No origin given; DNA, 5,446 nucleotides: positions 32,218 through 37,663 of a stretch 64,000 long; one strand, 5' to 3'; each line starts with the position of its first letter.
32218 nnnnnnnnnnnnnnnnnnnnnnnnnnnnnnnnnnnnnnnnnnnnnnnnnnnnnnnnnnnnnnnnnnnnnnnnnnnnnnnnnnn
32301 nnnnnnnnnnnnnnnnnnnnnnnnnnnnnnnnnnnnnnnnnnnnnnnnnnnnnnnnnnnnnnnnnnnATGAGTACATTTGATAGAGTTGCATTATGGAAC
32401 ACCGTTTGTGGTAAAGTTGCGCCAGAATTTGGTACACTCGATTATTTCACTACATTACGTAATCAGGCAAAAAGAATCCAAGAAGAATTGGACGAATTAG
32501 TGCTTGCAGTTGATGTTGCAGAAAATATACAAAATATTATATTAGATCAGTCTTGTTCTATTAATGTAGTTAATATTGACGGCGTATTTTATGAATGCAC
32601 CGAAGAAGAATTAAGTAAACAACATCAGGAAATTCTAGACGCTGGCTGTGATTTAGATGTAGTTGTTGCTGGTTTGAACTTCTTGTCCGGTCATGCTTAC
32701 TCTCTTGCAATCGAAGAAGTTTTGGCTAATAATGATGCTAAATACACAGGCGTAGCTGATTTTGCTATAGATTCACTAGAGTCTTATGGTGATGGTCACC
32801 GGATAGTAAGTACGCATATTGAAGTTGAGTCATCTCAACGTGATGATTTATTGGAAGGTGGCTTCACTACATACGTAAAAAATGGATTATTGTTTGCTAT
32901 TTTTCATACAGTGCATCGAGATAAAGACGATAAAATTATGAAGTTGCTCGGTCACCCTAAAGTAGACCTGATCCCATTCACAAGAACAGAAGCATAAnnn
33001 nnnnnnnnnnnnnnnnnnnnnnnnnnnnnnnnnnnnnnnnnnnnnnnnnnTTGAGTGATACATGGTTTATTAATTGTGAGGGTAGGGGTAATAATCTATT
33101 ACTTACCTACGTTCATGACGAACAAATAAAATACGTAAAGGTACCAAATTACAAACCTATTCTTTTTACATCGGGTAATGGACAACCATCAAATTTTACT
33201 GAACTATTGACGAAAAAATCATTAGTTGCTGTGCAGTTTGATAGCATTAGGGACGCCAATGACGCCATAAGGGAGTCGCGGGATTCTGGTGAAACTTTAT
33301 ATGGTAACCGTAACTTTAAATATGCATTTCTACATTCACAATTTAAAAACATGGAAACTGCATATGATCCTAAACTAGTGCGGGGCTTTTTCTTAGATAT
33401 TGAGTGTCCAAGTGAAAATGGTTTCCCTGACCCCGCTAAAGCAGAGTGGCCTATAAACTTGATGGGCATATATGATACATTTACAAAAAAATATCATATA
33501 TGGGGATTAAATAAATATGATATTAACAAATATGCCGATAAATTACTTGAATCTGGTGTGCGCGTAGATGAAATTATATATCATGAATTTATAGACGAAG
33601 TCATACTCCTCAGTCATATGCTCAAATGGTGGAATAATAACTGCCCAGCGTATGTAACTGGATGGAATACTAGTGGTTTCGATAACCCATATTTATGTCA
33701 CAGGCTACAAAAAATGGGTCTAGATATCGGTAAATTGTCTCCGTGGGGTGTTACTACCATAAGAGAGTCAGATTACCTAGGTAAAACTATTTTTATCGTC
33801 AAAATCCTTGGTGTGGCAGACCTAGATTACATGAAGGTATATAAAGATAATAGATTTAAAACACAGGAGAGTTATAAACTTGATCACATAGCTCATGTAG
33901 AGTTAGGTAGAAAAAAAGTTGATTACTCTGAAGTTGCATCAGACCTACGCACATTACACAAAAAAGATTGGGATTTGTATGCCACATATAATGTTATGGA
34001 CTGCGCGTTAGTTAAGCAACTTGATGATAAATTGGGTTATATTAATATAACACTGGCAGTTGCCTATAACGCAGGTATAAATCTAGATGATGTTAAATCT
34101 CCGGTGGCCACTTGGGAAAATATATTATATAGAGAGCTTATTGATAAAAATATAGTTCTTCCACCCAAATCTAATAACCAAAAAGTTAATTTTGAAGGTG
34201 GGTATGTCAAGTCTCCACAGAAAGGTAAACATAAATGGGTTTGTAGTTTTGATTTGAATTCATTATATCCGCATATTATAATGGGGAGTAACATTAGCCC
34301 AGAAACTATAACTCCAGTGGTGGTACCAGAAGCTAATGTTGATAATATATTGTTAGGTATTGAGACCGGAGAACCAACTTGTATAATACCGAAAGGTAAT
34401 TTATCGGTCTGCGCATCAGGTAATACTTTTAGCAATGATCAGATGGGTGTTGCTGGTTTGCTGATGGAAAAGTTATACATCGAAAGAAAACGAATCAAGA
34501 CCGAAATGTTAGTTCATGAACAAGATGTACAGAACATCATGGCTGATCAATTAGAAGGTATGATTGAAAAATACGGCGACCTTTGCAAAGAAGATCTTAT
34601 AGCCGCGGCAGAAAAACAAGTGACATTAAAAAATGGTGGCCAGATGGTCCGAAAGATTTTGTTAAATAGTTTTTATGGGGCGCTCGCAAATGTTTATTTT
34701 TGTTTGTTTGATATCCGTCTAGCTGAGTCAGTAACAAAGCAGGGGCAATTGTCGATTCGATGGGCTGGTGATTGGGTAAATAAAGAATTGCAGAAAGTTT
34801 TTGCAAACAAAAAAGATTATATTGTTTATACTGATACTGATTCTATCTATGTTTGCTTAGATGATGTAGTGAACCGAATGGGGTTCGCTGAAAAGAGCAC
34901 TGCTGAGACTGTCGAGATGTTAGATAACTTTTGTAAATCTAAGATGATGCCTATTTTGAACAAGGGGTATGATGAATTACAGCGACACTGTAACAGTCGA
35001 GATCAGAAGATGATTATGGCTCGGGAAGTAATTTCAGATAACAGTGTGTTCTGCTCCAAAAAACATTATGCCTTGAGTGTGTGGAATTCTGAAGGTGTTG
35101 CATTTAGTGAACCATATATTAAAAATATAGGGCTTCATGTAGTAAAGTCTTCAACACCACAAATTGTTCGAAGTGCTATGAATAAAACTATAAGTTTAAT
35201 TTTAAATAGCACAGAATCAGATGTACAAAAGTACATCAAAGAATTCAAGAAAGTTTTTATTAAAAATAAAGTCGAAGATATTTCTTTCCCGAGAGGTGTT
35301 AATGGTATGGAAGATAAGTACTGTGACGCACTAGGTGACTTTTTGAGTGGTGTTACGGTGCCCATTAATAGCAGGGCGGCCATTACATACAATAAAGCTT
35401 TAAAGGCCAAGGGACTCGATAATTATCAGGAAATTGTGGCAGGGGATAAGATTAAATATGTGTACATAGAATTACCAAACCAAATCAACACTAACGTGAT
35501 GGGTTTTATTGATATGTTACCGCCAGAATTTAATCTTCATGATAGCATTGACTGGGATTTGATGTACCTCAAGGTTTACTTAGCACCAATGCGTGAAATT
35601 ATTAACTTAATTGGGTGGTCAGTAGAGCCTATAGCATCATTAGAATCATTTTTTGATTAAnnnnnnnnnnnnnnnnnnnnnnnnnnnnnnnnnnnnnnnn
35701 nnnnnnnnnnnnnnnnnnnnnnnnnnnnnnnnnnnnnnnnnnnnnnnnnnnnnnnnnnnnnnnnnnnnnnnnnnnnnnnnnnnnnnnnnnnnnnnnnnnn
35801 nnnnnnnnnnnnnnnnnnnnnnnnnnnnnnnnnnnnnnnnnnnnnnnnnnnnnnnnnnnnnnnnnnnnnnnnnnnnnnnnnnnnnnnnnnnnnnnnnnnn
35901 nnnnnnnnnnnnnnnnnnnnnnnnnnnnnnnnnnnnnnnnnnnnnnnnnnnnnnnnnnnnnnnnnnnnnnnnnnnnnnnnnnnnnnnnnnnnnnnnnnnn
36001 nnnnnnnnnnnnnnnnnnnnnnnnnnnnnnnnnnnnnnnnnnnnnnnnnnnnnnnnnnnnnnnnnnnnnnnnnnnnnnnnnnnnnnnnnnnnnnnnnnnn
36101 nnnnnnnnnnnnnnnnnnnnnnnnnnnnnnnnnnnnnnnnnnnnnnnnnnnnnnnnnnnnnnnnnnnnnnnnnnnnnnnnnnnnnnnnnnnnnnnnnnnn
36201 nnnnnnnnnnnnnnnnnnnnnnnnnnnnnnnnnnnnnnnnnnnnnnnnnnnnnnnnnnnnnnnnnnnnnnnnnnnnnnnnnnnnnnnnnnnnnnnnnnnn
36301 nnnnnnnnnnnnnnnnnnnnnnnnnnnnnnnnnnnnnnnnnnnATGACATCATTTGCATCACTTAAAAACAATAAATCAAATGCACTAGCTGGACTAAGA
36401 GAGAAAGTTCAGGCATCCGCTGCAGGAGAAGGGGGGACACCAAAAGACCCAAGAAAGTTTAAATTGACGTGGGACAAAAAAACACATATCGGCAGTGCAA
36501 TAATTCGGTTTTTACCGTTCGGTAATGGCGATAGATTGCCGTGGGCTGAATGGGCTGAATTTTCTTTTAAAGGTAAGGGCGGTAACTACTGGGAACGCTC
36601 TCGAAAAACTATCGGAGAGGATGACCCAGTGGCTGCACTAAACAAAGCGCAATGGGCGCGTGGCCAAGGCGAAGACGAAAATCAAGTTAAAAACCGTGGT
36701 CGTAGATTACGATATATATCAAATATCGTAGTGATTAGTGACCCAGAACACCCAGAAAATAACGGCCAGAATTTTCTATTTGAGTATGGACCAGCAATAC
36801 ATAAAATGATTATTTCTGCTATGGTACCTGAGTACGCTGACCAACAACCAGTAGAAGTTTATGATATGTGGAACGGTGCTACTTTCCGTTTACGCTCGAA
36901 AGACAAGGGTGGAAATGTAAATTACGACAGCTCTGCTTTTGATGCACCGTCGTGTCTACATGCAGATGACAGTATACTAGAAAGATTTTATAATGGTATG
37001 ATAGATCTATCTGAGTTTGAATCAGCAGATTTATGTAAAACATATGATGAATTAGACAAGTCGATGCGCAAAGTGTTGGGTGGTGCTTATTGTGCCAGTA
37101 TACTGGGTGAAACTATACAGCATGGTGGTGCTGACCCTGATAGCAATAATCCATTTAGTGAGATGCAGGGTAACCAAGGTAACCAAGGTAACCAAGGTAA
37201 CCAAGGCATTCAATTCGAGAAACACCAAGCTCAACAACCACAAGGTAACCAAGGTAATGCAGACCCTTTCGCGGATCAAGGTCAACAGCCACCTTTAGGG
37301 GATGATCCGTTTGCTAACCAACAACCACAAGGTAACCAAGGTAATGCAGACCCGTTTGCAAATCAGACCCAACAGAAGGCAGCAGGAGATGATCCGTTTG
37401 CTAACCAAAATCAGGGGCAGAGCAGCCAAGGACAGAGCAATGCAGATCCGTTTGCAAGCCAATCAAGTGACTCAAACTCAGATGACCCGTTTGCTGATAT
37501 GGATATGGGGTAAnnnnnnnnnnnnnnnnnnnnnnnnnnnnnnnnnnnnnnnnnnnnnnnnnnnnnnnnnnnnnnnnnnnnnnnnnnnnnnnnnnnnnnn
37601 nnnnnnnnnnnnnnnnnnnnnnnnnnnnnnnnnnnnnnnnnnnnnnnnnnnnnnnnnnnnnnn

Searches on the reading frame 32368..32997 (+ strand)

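Call 41: search_protein_families(library=phrogs, proteins=[window:32368-32997:+], max_evalue=0.00001)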
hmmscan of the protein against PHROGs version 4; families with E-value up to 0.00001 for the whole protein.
window:32368-32997:+ (209 aa): 2 families
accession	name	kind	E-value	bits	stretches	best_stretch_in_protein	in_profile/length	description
phrog_2144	-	other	1.4e-22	81.7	1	2-199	3-186/290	MazG-like pyrophosphatase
phrog_671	-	other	3.4e-11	43.4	1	1-205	536-657/678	nucleotide pyrophosphohydrolase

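Call 43: search_protein_families(library=pfam, proteins=[window:32368-32997:+], max_evalue=0.001)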
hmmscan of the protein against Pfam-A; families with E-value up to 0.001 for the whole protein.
window:32368-32997:+ (209 aa): 0 families

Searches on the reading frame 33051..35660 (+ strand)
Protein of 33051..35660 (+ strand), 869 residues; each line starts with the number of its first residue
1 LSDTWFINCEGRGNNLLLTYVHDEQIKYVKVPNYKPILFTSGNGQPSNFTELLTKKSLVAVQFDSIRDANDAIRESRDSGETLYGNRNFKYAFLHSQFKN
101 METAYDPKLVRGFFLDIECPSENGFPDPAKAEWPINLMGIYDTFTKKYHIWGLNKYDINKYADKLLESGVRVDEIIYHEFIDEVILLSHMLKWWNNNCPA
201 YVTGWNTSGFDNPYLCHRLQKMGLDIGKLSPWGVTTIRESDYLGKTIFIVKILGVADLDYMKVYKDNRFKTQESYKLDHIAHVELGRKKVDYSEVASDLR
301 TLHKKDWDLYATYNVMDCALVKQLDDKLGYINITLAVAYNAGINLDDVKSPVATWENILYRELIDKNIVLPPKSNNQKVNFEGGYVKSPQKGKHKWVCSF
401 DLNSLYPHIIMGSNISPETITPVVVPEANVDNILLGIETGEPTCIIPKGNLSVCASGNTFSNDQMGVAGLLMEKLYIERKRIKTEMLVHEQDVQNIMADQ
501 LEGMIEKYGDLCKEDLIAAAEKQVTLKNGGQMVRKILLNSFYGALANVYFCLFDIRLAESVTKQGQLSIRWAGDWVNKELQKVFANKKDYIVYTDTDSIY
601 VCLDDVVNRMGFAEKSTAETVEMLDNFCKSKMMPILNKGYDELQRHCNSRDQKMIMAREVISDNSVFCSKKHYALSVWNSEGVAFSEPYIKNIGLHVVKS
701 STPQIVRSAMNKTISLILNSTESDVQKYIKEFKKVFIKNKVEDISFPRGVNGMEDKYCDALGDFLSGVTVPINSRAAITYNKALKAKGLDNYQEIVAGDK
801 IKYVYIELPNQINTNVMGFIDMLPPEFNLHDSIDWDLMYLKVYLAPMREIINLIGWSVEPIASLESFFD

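Call 41: search_protein_families(library=phrogs, proteins=[window:33051-35660:+], max_evalue=0.00001)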
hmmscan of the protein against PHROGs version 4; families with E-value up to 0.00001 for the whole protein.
window:33051-35660:+ (869 aa): 7 families
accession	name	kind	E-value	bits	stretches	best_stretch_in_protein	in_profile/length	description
phrog_262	-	DNA, RNA and nucleotide metabolism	3.9e-255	850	1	6-869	10-852/856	DNA polymerase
phrog_2062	-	DNA, RNA and nucleotide metabolism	1.6e-144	483.2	1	4-497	3-493/502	DNA polymerase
phrog_1918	-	DNA, RNA and nucleotide metabolism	1e-110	371.4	1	510-869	18-381/382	DNA polymerase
phrog_27191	-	DNA, RNA and nucleotide metabolism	1e-19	72.1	1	514-605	26-120/230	DNA polymerase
phrog_3011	-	DNA, RNA and nucleotide metabolism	7.9e-13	49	1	258-336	322-407/576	DNA polymerase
phrog_2927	-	DNA, RNA and nucleotide metabolism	8.6e-11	42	0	471-624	117-249/710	DNA polymerase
phrog_1252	-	DNA, RNA and nucleotide metabolism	4e-07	29.9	0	499-569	372-438/663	DNA polymerase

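Call 86: search_dna_similar(query=window:33051-35660:+, collection=phages, mode=protein, max_rows=15)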
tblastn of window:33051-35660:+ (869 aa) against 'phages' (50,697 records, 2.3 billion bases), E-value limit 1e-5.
Records with a match: 2673; places in all: 2816; records where one place covers at least 80% of the query: 2367.
Best place of each record, by identity: <60% 2673.
By first word of the organism name: Escherichia 676; Synechococcus 377; Klebsiella 334; Salmonella 201; Vibrio 136; Aeromonas 92; Shigella 89; Acinetobacter 73; Cyanophage 61; Enterobacter 59; and 66 more.
By host as written in the record: - 469; Escherichia coli 281; Klebsiella pneumoniae 115; Synechococcus 107; Synechococcus sp. 38; Aeromonas salmonicida 38; Escherichia coli O157:H7 38; Salmonella enterica 30; and 585 more.
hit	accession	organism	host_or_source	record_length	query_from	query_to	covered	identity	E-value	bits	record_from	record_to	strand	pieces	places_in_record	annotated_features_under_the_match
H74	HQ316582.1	Vibrio phage henriette 12B8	Vibrio splendidus 12B8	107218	1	868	98%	54.6%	3e-180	966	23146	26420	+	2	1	DNA polymerase (x2) | hypothetical protein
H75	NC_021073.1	Vibrio phage henriette 12B8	Vibrio splendidus 12B8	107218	1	868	98%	54.6%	3e-180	966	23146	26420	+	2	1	DNA polymerase (x2) | hypothetical protein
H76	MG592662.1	Vibrio phage 2.058.O._10N.286.46.B8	Vibrio lentus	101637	1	868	97%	54.2%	0e+0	951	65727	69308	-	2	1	coil containing protein | DNA polymerase family B | hypothetical protein (x2)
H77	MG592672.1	Vibrio phage 3.058.O._10N.286.46.B8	Vibrio lentus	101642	1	868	97%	54.2%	0e+0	951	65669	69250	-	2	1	coil containing protein | DNA polymerase family B | hypothetical protein (x2)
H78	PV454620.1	Vibrio phage V6Aob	Vibrio harveyi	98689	1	868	96%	55.1%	0e+0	967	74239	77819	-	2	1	V6000119: hypothetical protein | V6000116: DNA polymerase family B protein | V6000118: hypothetical protein | V6000117: hypothetical protein | V6000120: HNH endonuclease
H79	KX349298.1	Cyanophage S-RIM14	Synechococcus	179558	4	868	100%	38.1%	3e-170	553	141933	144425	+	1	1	DNA polymerase | hypothetical protein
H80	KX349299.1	Cyanophage S-RIM14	Synechococcus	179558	4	868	100%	38.1%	3e-170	553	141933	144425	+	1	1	DNA polymerase | hypothetical protein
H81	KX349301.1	Cyanophage S-RIM14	Synechococcus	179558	4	868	100%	38.1%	3e-170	553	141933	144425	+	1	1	DNA polymerase | hypothetical protein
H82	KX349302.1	Cyanophage S-RIM14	Synechococcus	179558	4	868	100%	38.1%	3e-170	553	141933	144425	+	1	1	DNA polymerase | hypothetical protein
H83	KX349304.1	Cyanophage S-RIM14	Synechococcus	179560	4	868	100%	38.1%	3e-170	553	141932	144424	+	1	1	DNA polymerase | hypothetical protein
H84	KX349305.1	Cyanophage S-RIM14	Synechococcus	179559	4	868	100%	38.1%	3e-170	553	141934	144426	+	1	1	DNA polymerase | hypothetical protein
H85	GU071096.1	Synechococcus phage S-ShM2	Synechococcus sp. WH8102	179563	4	868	100%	38.1%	3e-170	553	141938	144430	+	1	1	gp43: DNA polymerase | hypothetical protein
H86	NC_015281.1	Synechococcus phage S-ShM2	Synechococcus sp. WH8102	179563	4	868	100%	38.1%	3e-170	553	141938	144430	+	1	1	gp43: DNA polymerase | hypothetical protein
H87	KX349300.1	Cyanophage S-RIM14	Synechococcus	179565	4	868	100%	38.1%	3e-170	553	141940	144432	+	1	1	DNA polymerase | hypothetical protein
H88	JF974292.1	Cyanophage S-SSM2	Synechococcus sp. WH8102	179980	4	868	100%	38.1%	3e-170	553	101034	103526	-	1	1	DNA polymerase | hypothetical protein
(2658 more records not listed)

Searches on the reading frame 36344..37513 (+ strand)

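Call 41: search_protein_families(library=phrogs, proteins=[window:36344-37513:+], max_evalue=0.00001)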
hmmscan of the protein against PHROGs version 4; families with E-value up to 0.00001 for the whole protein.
window:36344-37513:+ (389 aa): 2 families
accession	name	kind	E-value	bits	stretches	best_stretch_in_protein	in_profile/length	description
phrog_224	-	DNA, RNA and nucleotide metabolism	2e-82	278.6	1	3-308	2-308/318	single strand DNA binding protein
phrog_1764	-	unknown function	6.3e-28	98.9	1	24-249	16-244/391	unknown function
